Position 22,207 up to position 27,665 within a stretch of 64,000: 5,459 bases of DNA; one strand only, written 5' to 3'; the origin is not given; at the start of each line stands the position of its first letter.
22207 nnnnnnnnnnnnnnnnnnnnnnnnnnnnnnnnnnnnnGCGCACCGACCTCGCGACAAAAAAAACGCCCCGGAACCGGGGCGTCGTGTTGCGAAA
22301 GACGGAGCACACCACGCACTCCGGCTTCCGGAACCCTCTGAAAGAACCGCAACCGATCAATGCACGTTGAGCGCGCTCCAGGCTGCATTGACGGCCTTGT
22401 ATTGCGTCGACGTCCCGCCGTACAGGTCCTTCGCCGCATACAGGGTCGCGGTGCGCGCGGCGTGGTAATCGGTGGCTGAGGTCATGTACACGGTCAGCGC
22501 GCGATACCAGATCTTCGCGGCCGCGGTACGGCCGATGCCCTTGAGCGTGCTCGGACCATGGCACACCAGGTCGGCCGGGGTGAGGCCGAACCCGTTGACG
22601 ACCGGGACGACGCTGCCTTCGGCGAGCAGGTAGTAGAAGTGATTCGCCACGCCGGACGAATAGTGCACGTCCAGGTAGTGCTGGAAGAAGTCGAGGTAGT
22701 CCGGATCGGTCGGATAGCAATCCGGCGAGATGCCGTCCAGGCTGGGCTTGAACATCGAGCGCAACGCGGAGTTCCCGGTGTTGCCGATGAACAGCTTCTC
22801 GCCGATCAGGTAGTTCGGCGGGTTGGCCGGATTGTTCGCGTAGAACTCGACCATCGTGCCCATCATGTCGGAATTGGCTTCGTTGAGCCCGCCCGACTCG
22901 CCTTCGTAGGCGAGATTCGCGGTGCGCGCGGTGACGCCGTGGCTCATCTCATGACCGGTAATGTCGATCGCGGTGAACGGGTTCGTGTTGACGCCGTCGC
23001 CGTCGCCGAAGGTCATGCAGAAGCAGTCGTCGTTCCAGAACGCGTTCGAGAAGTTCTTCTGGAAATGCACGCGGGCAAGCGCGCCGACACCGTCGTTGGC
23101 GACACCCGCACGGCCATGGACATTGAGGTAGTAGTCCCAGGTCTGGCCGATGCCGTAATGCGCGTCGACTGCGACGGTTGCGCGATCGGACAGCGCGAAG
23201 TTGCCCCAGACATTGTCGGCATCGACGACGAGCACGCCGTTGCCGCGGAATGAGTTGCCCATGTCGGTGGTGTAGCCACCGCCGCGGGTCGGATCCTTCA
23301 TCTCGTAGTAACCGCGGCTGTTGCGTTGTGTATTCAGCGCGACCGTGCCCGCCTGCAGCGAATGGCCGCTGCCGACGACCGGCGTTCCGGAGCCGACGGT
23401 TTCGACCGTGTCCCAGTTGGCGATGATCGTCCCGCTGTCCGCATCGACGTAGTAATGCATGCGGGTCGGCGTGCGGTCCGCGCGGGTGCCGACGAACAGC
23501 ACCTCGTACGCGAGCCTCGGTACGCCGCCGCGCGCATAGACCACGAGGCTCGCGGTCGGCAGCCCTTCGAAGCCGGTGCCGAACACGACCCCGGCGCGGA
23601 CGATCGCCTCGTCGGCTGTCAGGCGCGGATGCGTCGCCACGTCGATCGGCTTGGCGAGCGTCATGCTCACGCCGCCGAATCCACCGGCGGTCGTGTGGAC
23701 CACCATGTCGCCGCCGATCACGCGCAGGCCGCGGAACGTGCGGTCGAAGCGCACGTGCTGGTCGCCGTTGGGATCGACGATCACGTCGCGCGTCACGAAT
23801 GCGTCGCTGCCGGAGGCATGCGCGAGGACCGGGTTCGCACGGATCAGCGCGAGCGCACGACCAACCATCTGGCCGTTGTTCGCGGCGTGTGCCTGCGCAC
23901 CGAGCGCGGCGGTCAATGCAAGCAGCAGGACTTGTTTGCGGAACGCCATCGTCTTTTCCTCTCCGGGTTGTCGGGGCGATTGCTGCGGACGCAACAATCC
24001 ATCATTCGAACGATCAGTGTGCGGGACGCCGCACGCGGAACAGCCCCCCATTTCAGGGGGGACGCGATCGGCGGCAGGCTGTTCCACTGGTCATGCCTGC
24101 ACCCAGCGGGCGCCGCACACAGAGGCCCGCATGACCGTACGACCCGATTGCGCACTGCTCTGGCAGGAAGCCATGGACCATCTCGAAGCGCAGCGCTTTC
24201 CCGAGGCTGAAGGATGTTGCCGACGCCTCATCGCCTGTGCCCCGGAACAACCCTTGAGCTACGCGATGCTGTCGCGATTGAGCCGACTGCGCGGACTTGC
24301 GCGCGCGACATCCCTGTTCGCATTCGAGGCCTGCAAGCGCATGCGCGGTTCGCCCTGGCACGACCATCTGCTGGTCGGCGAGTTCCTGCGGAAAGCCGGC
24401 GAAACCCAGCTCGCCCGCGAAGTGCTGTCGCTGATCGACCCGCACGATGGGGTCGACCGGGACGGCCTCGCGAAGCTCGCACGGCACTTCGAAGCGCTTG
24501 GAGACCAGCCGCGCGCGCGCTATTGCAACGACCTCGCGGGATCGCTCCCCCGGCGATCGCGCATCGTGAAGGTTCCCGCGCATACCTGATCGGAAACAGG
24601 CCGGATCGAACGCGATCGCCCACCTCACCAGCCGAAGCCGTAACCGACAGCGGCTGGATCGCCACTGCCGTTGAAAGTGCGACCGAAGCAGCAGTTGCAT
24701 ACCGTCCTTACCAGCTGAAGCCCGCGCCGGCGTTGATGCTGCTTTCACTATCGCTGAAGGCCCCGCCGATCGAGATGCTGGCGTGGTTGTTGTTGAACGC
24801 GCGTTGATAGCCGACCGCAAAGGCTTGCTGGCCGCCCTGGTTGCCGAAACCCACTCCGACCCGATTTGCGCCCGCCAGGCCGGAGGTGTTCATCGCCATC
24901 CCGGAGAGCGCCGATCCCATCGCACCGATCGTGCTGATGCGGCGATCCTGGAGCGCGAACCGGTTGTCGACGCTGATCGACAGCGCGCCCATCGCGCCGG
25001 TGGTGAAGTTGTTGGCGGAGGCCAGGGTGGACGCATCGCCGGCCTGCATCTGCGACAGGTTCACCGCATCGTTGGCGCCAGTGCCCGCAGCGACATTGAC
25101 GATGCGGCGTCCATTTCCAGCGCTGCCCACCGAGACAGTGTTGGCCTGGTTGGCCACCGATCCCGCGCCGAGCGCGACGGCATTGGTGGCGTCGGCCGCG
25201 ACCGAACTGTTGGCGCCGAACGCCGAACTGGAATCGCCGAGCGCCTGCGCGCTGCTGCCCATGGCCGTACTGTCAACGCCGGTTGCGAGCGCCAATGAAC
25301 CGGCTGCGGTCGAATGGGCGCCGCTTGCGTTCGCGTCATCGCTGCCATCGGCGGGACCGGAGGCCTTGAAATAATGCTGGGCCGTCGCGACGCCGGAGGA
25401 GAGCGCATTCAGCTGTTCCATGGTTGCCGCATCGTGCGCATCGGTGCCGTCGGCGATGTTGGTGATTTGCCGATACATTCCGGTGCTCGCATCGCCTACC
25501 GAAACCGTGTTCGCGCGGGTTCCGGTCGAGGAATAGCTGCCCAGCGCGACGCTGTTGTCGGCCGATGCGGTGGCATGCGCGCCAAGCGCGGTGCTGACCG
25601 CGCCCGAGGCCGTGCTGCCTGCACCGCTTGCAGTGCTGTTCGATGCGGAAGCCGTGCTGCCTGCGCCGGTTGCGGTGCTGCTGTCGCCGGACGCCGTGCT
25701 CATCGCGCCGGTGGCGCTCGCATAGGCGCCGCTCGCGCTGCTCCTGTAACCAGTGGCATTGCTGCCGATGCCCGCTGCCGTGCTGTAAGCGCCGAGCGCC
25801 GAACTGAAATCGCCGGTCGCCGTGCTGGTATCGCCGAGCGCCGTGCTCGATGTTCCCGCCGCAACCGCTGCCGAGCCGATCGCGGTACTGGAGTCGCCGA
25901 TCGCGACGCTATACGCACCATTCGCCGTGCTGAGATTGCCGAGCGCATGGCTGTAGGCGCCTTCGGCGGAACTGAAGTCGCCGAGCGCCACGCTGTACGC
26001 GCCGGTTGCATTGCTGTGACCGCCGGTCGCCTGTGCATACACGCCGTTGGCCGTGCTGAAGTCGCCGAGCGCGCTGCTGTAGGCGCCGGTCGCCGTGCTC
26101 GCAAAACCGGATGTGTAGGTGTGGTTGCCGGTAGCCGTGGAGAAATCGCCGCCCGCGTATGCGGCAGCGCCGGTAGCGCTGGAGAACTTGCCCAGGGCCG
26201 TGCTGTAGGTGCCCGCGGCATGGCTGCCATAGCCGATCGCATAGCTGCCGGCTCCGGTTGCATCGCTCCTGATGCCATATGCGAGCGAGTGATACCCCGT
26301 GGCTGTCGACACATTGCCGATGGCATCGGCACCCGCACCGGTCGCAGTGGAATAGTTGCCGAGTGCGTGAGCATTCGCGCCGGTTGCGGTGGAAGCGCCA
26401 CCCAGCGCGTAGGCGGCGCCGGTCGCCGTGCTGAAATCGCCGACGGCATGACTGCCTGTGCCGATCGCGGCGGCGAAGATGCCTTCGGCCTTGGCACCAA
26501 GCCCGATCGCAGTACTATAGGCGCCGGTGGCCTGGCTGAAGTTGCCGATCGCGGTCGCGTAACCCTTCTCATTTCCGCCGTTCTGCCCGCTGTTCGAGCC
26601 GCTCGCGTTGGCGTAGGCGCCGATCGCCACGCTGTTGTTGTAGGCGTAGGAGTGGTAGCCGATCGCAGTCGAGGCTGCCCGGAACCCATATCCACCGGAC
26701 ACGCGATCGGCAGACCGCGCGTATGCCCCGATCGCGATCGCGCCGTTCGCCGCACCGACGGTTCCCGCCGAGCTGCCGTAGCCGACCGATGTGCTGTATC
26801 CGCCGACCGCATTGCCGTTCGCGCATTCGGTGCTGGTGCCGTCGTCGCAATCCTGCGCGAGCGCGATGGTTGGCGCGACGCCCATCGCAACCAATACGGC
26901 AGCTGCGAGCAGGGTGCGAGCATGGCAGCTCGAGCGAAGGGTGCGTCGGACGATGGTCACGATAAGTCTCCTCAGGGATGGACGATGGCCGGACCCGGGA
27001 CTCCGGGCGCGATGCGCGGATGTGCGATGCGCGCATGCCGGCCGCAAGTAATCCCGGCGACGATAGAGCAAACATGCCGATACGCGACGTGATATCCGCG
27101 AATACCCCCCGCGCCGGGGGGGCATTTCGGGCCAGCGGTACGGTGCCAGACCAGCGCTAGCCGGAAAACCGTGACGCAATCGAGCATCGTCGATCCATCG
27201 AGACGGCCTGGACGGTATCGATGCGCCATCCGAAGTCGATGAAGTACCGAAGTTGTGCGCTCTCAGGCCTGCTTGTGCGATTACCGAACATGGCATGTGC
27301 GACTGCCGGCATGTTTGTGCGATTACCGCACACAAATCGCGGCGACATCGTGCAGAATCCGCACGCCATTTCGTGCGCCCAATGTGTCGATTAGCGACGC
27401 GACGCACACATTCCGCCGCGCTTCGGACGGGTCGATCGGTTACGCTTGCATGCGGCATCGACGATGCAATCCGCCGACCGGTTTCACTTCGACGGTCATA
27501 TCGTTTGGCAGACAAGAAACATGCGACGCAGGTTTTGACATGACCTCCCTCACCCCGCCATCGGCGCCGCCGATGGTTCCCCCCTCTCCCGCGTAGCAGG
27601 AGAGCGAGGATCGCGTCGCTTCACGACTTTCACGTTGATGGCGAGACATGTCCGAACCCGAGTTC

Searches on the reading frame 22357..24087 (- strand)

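Call 6: search_protein_families(library=pfam, proteins=[window:22357-24087:-], max_evalue=0.01)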
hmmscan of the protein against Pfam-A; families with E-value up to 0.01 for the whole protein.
window:22357-24087:- (576 aa): 4 families
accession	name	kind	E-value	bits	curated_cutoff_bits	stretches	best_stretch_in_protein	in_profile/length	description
PF02868.21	Peptidase_M4_C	-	1.2e-49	168.8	24.4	1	390-575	1-165/165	Thermolysin metallopeptidase, alpha-helical domain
PF01447.24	Peptidase_M4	-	1e-41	143.2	22.4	1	239-386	2-144/145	Thermolysin metallopeptidase, catalytic domain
PF07504.19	FTP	-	1.2e-11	44.7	21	1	95-136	1-42/51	Fungalysin/Thermolysin Propeptide Motif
PF03413.25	PepSY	-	0.0013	19.4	24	1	188-223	27-58/60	Peptidase propeptide and YPEB domain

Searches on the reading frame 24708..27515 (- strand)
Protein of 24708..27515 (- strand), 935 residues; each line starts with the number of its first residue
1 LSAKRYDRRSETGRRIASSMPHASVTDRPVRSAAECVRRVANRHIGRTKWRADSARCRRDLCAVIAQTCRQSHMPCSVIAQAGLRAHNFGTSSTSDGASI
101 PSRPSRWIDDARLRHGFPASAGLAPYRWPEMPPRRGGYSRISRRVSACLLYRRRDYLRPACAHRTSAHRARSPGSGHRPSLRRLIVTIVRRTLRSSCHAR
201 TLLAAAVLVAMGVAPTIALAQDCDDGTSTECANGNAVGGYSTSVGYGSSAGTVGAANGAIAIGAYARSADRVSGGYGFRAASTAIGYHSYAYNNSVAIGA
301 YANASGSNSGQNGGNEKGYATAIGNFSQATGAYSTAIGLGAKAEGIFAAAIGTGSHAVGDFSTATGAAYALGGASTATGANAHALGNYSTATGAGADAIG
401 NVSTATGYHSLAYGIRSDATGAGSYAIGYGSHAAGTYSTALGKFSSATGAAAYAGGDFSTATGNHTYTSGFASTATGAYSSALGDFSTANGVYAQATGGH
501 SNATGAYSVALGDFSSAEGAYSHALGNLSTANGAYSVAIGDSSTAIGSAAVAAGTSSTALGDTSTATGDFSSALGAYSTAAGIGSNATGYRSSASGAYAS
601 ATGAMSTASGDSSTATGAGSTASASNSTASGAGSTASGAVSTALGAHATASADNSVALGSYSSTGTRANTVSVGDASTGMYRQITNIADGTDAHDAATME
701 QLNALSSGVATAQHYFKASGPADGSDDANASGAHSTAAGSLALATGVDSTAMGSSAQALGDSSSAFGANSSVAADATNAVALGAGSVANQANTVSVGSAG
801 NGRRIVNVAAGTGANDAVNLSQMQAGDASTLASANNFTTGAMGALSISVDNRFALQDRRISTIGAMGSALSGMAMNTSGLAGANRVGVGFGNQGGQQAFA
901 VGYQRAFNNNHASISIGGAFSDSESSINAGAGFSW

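Call 88: search_protein_families(library=pfam, proteins=[window:24708-27515:-], max_evalue=0.00001)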
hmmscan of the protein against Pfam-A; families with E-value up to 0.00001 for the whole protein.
window:24708-27515:- (935 aa): 3 families
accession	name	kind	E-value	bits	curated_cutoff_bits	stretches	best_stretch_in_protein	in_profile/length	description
PF05658.19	YadA_head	-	2.5e-45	152.4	25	2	419-445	1-27/27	YadA head domain repeat (2 copies)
PF05662.19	YadA_stalk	-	4.7e-12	46.5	28.4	2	804-840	1-37/43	Coiled stalk of trimeric autotransporter adhesin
PF03895.21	YadA_anchor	-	6.6e-08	33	22.7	1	881-935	6-60/60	YadA-like membrane anchor domain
